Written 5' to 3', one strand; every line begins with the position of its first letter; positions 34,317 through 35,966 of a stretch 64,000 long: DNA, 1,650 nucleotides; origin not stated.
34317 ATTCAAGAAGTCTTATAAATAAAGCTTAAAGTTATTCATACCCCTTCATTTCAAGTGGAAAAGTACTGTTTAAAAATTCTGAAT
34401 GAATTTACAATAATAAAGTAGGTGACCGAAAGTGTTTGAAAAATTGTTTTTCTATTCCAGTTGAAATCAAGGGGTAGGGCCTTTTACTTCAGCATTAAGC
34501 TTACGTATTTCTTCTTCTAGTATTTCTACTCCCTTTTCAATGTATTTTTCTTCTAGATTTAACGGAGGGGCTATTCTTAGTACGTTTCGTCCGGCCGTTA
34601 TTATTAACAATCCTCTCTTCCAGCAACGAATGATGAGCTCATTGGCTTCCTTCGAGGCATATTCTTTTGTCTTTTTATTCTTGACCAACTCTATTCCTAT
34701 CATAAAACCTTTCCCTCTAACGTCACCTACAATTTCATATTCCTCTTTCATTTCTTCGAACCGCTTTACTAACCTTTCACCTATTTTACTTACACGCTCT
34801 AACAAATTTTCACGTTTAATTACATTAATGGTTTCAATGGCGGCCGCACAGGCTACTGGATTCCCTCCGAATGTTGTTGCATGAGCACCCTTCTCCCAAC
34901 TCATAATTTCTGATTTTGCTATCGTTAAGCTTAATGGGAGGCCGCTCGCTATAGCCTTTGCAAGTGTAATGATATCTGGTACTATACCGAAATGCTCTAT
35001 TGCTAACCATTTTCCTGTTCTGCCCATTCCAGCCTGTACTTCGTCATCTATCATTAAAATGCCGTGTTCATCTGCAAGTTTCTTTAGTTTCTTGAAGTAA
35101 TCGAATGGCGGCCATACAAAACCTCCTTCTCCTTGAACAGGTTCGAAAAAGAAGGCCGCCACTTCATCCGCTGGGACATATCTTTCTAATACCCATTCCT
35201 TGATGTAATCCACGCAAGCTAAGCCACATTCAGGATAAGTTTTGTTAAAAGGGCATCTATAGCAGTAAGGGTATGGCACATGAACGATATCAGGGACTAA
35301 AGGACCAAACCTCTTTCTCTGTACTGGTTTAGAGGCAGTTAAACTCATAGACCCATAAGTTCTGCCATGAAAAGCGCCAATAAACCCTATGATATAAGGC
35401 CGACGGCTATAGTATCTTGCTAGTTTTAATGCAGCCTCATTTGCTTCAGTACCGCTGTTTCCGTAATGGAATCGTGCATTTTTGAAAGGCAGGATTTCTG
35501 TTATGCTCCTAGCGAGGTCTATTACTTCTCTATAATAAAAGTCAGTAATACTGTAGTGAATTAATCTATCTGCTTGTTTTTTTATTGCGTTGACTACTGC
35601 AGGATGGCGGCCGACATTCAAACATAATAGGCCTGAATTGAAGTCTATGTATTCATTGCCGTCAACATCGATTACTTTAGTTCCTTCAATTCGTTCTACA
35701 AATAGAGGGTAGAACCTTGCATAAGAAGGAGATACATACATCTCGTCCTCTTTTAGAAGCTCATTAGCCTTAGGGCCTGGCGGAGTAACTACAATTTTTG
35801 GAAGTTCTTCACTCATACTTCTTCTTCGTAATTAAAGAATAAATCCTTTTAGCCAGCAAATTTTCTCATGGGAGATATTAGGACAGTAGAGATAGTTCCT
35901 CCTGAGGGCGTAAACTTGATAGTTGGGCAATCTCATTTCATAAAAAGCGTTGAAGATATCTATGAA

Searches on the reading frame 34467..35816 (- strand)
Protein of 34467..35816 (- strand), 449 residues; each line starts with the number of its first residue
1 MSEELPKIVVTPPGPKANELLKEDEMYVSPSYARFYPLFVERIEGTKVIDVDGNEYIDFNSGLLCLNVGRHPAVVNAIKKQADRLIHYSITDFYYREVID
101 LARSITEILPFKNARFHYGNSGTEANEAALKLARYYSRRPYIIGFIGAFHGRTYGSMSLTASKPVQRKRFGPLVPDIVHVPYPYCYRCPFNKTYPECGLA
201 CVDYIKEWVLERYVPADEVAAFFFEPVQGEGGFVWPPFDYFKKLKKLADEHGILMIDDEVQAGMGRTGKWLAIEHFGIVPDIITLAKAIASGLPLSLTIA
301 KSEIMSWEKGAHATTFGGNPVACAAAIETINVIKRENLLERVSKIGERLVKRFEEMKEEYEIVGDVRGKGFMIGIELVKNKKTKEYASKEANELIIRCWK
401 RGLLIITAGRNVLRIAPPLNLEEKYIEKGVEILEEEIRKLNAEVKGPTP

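Call 53: search_protein_families(library=pfam, proteins=[window:34467-35816:-], max_evalue=0.00001)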
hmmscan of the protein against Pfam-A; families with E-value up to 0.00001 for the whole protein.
window:34467-35816:- (449 aa): 1 family
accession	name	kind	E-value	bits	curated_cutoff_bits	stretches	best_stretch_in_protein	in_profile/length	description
PF00202.27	Aminotran_3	-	1.4e-118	396.6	30.5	1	34-435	8-401/403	Aminotransferase class-III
